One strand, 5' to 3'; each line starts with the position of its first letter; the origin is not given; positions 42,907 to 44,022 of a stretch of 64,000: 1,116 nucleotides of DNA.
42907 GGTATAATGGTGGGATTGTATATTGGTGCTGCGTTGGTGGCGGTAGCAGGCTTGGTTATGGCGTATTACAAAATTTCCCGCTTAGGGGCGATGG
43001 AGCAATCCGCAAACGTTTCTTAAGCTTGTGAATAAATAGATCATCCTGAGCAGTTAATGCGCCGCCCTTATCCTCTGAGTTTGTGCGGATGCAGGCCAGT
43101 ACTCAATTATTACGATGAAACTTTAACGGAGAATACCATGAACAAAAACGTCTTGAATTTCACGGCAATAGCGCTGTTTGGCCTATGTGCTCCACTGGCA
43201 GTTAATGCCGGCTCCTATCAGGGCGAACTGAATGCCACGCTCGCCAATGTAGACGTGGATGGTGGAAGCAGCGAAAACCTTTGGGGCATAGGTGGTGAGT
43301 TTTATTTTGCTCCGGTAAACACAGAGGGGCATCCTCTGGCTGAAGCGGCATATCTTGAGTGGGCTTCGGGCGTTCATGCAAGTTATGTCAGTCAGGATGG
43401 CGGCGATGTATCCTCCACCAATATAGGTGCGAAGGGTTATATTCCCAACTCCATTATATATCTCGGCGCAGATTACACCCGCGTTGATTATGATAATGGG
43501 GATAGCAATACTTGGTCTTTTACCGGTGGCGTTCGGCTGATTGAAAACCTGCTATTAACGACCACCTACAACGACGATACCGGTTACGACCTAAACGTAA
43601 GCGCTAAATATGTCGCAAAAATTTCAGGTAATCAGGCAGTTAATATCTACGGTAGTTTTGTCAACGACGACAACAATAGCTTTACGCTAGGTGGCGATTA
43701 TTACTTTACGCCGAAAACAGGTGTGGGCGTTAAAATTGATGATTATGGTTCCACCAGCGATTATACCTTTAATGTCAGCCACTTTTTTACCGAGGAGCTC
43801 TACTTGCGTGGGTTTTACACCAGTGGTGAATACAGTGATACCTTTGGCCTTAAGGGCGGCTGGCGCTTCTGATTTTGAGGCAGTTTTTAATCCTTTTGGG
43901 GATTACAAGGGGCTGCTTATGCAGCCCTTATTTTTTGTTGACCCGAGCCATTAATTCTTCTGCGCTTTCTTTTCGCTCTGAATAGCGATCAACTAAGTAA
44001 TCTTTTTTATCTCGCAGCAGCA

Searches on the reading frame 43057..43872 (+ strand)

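Call 68: search_protein_families(library=pfam, proteins=[window:43057-43872:+], max_evalue=0.001)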
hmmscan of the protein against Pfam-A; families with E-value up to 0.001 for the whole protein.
window:43057-43872:+ (271 aa): 1 family
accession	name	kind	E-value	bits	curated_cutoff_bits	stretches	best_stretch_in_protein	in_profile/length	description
PF16956.11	Porin_7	-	4.5e-15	56.3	26.6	2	39-172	11-146/287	Putative general bacterial porin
